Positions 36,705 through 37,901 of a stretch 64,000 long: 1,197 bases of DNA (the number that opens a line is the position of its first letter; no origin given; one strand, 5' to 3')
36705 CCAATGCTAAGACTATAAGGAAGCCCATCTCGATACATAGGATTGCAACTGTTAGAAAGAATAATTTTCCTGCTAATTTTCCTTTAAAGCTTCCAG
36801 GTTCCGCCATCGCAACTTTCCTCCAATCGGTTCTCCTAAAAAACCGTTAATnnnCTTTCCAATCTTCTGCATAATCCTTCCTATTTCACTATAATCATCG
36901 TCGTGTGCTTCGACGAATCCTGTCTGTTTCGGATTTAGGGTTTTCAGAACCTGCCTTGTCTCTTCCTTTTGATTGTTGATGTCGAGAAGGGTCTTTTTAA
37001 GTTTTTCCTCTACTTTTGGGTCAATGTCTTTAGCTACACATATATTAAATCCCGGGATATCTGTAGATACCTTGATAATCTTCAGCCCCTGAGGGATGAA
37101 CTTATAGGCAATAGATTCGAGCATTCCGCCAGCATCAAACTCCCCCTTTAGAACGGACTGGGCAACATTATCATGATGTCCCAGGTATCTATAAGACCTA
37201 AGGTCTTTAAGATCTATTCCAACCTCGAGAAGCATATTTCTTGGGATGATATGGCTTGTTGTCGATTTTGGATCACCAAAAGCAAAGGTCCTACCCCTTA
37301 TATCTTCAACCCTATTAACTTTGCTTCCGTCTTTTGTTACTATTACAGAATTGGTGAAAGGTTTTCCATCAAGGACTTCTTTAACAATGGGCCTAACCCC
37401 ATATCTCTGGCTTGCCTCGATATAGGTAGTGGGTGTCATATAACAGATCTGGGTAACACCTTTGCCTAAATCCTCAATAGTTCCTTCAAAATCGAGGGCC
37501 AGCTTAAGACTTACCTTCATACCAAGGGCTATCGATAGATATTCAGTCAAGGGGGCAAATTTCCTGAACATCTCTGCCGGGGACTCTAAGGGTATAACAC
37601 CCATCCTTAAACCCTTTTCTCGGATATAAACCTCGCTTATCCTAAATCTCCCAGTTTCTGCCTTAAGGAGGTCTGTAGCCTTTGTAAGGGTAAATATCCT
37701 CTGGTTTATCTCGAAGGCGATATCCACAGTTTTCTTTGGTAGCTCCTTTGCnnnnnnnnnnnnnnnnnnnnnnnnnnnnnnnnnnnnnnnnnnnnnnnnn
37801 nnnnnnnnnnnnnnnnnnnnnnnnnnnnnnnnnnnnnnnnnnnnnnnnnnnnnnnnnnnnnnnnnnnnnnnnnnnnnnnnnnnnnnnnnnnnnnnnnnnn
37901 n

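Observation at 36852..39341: Chemoreceptor with a C-terminal, predicted cytoplasmic PhnD/SsuA-like substrate-binding domain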

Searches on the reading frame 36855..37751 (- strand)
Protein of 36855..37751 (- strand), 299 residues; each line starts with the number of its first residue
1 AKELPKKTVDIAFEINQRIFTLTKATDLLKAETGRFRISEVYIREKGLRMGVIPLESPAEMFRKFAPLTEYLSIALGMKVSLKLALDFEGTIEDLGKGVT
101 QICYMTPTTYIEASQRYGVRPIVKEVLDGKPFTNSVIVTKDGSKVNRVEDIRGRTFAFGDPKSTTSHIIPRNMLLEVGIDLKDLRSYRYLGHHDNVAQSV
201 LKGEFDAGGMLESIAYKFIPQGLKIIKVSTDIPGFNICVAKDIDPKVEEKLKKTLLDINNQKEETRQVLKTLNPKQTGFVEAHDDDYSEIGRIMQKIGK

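Call 6: find_homologous_proteins(query=window:36855-37751:-)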
Query seq(299 aa) (299 aa): 67 proteins with E <= 0.001 among 1070 candidates.
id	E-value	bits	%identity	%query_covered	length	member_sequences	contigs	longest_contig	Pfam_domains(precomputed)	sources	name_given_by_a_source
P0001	1.0e-90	322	54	92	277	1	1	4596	PF12727.13,PF09084.17,PF12974.13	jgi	jgi:phosphonate transport system substrate-binding protein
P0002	2.9e-90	321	51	99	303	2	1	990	PF12727.13,PF09084.17,PF12974.13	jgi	jgi:phosphonate transport system substrate-binding protein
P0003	1.2e-88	315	48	99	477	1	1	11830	PF00015.27,PF12974.13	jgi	jgi:phosphate/phosphite/phosphonate ABC transporter binding protein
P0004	5.1e-87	310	49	99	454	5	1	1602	PF00015.27,PF12727.13,PF09084.17,PF16868.11,PF12974.13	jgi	jgi:phosphonate transport system substrate-binding protein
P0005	2.2e-86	308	52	95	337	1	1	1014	PF12727.13,PF09084.17,PF12974.13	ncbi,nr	ncbi:MAG: phosphate/phosphite/phosphonate ABC transporter substrate-binding protein, partial [Nitros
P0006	1.3e-83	299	47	99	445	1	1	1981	PF00015.27,PF12974.13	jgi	jgi:phosphonate transport system substrate-binding protein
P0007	1.3e-82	295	50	93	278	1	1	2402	PF09084.17,PF16868.11,PF12974.13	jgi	jgi:phosphonate transport system substrate-binding protein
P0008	3.2e-82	294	45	98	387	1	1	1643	PF09084.17,PF12974.13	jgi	jgi:phosphonate transport system substrate-binding protein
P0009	2.1e-77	278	46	99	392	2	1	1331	PF09084.17,PF12974.13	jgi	jgi:phosphonate transport system substrate-binding protein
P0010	5.7e-77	277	46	99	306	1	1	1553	PF12974.13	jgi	jgi:phosphonate transport system substrate-binding protein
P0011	7.9e-77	277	46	99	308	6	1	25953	PF12974.13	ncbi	ncbi:MAG: hypothetical protein A2X58_03970, partial [Nitrospirae bacterium GWC2_56_14]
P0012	2.8e-75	271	43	99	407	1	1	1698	PF12974.13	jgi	jgi:phosphonate transport system substrate-binding protein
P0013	8.1e-68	247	42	99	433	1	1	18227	PF12974.13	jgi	-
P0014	2.5e-67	245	51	73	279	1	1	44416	PF09084.17,PF12974.13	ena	-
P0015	1.9e-65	239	51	74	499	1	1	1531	PF00015.27,PF12974.13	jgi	jgi:phosphate/phosphite/phosphonate ABC transporter binding protein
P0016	9.3e-57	211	46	79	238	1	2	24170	PF09084.17,PF16868.11,PF12974.13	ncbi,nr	ncbi:MAG: phosphate/phosphite/phosphonate ABC transporter substrate-binding protein [Nitrospirae bac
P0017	5.6e-55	205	40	98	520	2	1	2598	PF00015.27,PF12727.13,PF09084.17,PF16868.11,PF12974.13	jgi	jgi:methyl-accepting chemotaxis protein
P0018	1.1e-50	191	35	99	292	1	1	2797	PF12974.13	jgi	jgi:phosphonate transport system substrate-binding protein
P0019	3.2e-48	183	35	85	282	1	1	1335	PF09084.17,PF12974.13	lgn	-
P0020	2.6e-46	176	35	94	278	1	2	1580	PF12974.13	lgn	-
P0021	1.8e-45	174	35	85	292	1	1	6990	PF09084.17,PF12974.13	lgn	-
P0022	5.4e-45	172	38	81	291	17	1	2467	PF09084.17,PF16868.11,PF12974.13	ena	-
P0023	7.8e-45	172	36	83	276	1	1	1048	PF12974.13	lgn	-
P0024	8.0e-45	172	34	84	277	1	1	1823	PF09084.17,PF12974.13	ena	-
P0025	1.3e-44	171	36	84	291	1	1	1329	PF12974.13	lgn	-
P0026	1.1e-43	168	35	84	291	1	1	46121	PF09084.17,PF12974.13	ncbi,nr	ncbi:MAG: phosphate/phosphite/phosphonate ABC transporter substrate-binding protein [Desulfobacterac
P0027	5.1e-43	166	33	83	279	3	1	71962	PF09084.17,PF12974.13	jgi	-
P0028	6.7e-43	165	34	83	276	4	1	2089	PF12974.13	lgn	-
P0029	4.4e-41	159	37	81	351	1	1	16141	PF16868.11,PF12974.13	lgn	-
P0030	9.5e-41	158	33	82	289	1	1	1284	PF12974.13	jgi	-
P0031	1.2e-40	158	31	84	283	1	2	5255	PF12974.13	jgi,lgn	-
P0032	1.6e-40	157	37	84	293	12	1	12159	PF09084.17,PF12974.13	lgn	-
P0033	2.0e-40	157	46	61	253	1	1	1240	PF12974.13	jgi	jgi:phosphate/phosphite/phosphonate ABC transporter binding protein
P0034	5.5e-39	152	31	86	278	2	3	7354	PF09084.17,PF12974.13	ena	-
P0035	1.5e-37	148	37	83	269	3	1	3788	PF12974.13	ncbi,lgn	-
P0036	1.9e-35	141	35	83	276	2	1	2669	PF12974.13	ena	-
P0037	2.6e-35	140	35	83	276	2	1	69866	PF12974.13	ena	-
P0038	2.6e-35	140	35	83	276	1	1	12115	PF12974.13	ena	-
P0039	3.5e-35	140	35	83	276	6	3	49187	PF12974.13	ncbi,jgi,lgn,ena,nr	ncbi:MAG: phosphate/phosphite/phosphonate ABC transporter substrate-binding protein [Desulfurivibrio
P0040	4.6e-35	140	35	84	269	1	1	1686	PF12974.13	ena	-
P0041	4.7e-35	140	35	83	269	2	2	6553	PF12727.13,PF09084.17,PF12974.13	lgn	-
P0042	1.1e-34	138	34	88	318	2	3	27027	PF12974.13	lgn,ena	-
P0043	1.2e-34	138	33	94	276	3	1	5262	PF12974.13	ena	-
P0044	1.8e-33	134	37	84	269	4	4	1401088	PF09084.17,PF12974.13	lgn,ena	-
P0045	3.2e-33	134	38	70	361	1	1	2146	PF12974.13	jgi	jgi:phosphonate transport system substrate-binding protein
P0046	5.2e-30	123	31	84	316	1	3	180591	PF12974.13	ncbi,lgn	-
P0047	1.2e-28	118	33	88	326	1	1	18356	PF09084.17,PF12974.13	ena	-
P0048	2.8e-28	117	30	84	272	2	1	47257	PF09084.17,PF12974.13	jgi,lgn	jgi:phosphonate transport system substrate-binding protein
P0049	1.5e-27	115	32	86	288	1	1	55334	PF09084.17,PF12974.13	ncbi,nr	ncbi:phosphate/phosphite/phosphonate ABC transporter substrate-binding protein [bacterium]|nr:MAG: p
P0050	6.8e-27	113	31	85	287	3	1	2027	PF09084.17,PF12974.13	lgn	-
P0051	9.0e-27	112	32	90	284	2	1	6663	PF09084.17,PF12974.13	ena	-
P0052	4.4e-26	110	32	77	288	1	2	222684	PF13379.12,PF09084.17,PF12974.13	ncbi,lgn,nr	ncbi:phosphate/phosphite/phosphonate ABC transporter substrate-binding protein [bacterium]|nr:MAG: p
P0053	5.1e-26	110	32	84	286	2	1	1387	PF13379.12,PF09084.17,PF12974.13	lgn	-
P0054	7.3e-26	109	30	85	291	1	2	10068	PF09084.17,PF12974.13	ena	-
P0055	1.8e-25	108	30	84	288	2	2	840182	PF09084.17,PF12974.13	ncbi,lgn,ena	-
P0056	5.4e-25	107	30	77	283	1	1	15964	PF09084.17,PF12974.13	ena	-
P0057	7.3e-23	100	30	84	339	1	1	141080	PF09084.17,PF12974.13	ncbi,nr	ncbi:phosphate/phosphite/phosphonate ABC transporter substrate-binding protein [bacterium]|nr:MAG: p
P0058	4.0e-22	97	29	84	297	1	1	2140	PF09084.17,PF12974.13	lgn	-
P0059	2.5e-21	94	31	78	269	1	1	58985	PF09084.17,PF12974.13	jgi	jgi:phosphonate transport system substrate-binding protein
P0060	5.5e-21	93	32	95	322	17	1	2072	PF12974.13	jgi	-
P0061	1.7e-18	85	38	55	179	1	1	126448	PF12974.13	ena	-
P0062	5.8e-18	83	31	78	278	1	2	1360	PF12974.13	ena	-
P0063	2.6e-17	81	28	86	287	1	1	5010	PF12974.13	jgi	jgi:phosphonate transport system substrate-binding protein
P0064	1.2e-16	79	28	74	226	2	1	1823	PF09084.17,PF12974.13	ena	-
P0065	1.6e-16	79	30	78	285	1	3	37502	PF09084.17,PF12974.13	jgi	jgi:phosphonate transport system substrate-binding protein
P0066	2.9e-16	78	28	85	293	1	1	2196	PF12974.13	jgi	jgi:phosphonate transport system substrate-binding protein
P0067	5.1e-16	77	30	76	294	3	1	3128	PF09084.17,PF12974.13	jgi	jgi:phosphonate transport system substrate-binding protein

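Call 7: search_solved_structures(query=window:36855-37613:-, max_evalue=0.01, show_alignments=3)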
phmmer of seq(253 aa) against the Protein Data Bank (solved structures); distinct sequences matched with E-value up to 0.01: 18.
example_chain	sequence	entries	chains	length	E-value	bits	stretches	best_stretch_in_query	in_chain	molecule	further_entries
5o2j_A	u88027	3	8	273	2e-31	112.6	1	2-242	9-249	Probable phosphite transport system-binding protein PtxB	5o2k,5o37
5lv1_A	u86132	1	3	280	5.5e-25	91.5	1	4-247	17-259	PtxB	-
5jvb_A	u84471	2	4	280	3.6e-22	82.3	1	4-242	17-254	Phosphonate ABC transporter, periplasmic phosphonate-binding protein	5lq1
6x8w_A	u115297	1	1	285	8.8e-19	71.2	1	3-243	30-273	ArrX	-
6x6b_A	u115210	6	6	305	2.1e-18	70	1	3-243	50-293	ArrX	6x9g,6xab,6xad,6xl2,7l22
6ght_A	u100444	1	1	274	1.2e-14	57.7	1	2-250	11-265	Probable phosphite transport system-binding protein HtxB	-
6ghq_A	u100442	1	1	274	1.6e-14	57.3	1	2-250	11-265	Probable phosphite transport system-binding protein HtxB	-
5me4_A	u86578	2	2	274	1.6e-14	57.2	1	2-250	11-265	Probable phosphite transport system-binding protein HtxB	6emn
3p7i_A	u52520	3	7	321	2.3e-10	43.6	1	2-223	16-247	PhnD, subunit of alkylphosphonate ABC transporter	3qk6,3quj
7s6g_A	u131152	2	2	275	7.2e-10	42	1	2-176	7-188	Phosphonate ABC type transporter/ substrate binding component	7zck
3s4u_A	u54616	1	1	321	5.4e-09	39.1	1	2-223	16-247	PhnD, subunit of alkylphosphonate ABC transporter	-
5lq5_A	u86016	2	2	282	4.5e-08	36.1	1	83-253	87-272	Putative phosphonate binding protein for ABC transporter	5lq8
6esk_A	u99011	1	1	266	1.6e-07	34.4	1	20-251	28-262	Putative periplasmic phosphite-binding-like protein (Pbl) PtxB-like protein designated Aio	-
8ed5_A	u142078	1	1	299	1.7e-07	34.3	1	17-251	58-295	Putative periplasmic phosphite-binding-like protein (Pbl) PtxB-like protein designated Aio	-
6esv_A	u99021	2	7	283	1.9e-07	34.1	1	20-251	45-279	Putative periplasmic phosphite-binding-like protein (Pbl) PtxB-like protein designated Aio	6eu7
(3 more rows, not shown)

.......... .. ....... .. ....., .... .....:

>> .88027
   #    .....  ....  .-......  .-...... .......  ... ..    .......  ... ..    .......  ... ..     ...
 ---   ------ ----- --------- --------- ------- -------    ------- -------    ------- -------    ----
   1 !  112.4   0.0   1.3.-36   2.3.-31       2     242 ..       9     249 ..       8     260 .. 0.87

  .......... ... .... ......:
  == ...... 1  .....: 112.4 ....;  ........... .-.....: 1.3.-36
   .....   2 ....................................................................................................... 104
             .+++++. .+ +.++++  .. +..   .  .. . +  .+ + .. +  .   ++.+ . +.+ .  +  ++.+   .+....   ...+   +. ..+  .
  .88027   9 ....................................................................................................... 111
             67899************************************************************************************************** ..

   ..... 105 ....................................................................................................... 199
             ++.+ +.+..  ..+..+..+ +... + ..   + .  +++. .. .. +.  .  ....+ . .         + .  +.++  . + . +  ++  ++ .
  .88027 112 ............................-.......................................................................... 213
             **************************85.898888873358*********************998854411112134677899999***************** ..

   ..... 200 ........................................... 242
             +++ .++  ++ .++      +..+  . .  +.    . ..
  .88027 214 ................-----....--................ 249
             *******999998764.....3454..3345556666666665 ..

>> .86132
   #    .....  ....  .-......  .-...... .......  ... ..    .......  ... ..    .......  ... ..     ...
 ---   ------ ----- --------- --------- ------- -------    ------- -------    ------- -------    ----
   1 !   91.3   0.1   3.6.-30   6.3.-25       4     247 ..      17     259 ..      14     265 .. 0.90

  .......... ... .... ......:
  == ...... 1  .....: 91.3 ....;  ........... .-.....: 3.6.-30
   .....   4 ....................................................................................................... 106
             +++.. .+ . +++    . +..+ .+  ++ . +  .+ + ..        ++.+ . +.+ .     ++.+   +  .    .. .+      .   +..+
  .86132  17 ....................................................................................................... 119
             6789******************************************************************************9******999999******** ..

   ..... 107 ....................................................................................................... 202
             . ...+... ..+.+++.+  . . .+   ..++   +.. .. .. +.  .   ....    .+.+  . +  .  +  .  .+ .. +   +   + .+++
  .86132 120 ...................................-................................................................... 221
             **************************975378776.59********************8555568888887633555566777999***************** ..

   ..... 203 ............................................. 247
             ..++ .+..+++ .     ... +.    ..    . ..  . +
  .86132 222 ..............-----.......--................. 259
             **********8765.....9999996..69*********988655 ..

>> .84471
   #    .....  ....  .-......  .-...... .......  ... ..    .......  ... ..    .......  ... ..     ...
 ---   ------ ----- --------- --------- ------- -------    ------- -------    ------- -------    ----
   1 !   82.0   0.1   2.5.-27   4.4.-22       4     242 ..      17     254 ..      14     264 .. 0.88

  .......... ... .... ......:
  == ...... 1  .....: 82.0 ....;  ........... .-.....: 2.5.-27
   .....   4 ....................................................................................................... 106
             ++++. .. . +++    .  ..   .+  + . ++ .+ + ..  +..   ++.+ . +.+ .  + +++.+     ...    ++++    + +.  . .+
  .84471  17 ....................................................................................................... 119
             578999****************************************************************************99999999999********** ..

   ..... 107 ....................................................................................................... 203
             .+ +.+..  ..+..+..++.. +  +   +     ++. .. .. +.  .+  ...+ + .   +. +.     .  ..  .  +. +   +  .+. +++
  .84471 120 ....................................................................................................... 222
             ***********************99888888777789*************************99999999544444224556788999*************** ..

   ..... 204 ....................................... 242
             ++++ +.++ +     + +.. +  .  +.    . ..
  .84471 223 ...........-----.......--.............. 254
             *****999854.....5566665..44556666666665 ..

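Call 24: predict_structure(alignment_id=A1)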
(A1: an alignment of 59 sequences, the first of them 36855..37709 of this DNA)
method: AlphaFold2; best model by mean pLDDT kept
length: 285 residues; sequences in the alignment: 59
mean_pLDDT: 94.1   pTM: 0.85
mean pLDDT of the five models: 94.1, 93.4, 92.5, 92.6, 92.4
residues with pLDDT >= 90: 251; 70-90: 19; 50-70: 15; < 50: 0
segments of 3 or more residues with pLDDT < 50: none
pLDDT, mean of each block of 10 residues (from residue 1): 72 75 57 93 94 98 97 95 97 98 98 98 98 99 96 98 98 97 98 98 98 98 97 98 96 97 98 98 93
secondary structure, 60 per line:
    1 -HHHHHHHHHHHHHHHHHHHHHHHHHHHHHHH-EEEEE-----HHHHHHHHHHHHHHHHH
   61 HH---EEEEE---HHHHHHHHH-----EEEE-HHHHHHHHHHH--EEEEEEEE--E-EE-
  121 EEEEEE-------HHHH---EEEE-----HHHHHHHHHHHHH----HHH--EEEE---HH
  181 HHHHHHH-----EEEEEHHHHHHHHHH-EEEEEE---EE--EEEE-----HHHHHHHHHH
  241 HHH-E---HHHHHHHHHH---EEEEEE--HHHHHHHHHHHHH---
elements in order: H2-32 E34-38 H44-62 E66-70 H74-82 E88-91 H93-103 E106-113 E121-126 H134-137 E141-144 H150-162 E172-175 H179-187 E193-197 H198-207 E209-214 E222-225 H231-243 H249-258 E262-267 H270-282

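Call 29: find_encoding_contigs(protein=P0014, flank=7000, max_places=2)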
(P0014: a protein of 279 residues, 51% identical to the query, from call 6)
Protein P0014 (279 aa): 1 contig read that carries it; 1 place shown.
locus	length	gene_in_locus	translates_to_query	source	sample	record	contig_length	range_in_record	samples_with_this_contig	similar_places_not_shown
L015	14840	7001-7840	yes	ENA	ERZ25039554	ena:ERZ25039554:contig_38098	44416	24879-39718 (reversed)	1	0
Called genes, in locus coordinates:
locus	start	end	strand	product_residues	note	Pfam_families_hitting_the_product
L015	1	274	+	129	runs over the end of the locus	-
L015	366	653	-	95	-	-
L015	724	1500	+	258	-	-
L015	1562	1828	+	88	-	-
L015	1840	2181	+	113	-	-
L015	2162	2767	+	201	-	PF04392:ABC_sub_bind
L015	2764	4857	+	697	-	PF00672:HAMP, PF00015:MCPsignal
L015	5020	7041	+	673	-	PF00672:HAMP (weak), PF00015:MCPsignal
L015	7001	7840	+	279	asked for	PF12974:Phosphonate-bd, PF09084:NMT1 (weak)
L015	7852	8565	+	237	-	-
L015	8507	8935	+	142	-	PF00672:HAMP, PF04100:Vps53_N (weak)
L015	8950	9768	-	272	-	PF02811:PHP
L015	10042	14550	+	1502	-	PF07517:SecA_DEAD, PF01043:SecA_PP_bind, PF21090:P-loop_SecA, PF07516:SecA_SW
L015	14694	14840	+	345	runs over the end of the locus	PF00962:A_deaminase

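Call 30: find_encoding_contigs(protein=P0026, flank=7000, max_places=2)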
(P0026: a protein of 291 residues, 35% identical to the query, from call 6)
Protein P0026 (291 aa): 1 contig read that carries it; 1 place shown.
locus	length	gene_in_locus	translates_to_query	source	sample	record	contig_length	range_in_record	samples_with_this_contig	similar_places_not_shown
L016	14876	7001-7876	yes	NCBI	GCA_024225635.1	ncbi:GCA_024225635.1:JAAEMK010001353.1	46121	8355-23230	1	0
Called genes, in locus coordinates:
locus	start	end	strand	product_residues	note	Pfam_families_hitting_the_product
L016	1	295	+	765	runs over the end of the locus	PF13237:Fer4_10 (faint), PF14691:Fer4_20, PF13183:Fer4_8, PF13534:Fer4_17, PF14691:Fer4_20 (weak), PF02754:CCG (weak)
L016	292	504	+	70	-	PF24292:DUF7479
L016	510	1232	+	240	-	PF01209:Ubie_methyltran (weak), PF13489:Methyltransf_23, PF02353:CMAS (faint), PF03141:Methyltransf_29 (weak), PF13847:Methyltransf_31, PF08241:Methyltransf_11, PF08242:Methyltransf_12, PF13649:Methyltransf_25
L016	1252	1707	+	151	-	PF09719:C_GCAxxG_C_C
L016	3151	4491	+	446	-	PF00501:AMP-binding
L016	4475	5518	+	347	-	PF02625:XdhC_CoxI, PF13478:XdhC_C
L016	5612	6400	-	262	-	-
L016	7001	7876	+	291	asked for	PF12974:Phosphonate-bd, PF09084:NMT1 (faint)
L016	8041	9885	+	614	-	PF00672:HAMP, PF00015:MCPsignal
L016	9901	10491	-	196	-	PF00300:His_Phos_1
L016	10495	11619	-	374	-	PF12804:NTP_transf_3, PF01966:HD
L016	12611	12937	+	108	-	-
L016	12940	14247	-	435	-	PF01609:DDE_Tnp_1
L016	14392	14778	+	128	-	PF07589:PEP_exosort_dom (weak)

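Call 31: find_encoding_contigs(protein=P0044, flank=7000, max_places=2)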
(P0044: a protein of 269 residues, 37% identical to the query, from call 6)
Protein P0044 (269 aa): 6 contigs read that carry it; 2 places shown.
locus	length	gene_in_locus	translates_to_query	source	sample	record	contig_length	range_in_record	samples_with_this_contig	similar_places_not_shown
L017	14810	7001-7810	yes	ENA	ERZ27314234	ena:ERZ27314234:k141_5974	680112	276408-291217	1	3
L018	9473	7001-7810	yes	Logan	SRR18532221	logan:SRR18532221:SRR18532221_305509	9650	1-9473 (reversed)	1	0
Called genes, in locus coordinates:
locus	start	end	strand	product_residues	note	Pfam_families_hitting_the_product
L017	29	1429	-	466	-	PF13230:GATase_4 (weak), PF00310:GATase_2 (faint), PF13522:GATase_6, PF13537:GATase_7, PF00156:Pribosyltran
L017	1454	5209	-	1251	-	PF18072:FGAR-AT_linker (weak), PF02769:AIRS_C, PF13507:GATase_5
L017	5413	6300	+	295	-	PF00126:HTH_1, PF03466:LysR_substrate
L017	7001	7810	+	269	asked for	PF12974:Phosphonate-bd, PF09084:NMT1 (faint)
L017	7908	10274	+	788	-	PF02743:dCache_1 (faint), PF00672:HAMP (weak), PF00015:MCPsignal, PF13682:CZB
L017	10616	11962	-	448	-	PF07690:MFS_1, PF13347:MFS_2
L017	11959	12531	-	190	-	PF16036:Chalcone_3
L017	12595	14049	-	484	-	PF10604:Polyketide_cyc2, PF00106:adh_short, PF08659:KR (faint), PF13561:adh_short_C2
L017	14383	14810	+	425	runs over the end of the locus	PF01933:CofD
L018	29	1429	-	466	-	PF13230:GATase_4 (weak), PF00310:GATase_2 (faint), PF13522:GATase_6, PF13537:GATase_7, PF00156:Pribosyltran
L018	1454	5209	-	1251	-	PF18072:FGAR-AT_linker (weak), PF02769:AIRS_C, PF13507:GATase_5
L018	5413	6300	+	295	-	PF00126:HTH_1, PF03466:LysR_substrate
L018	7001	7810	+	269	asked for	PF12974:Phosphonate-bd, PF09084:NMT1 (faint)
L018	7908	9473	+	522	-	?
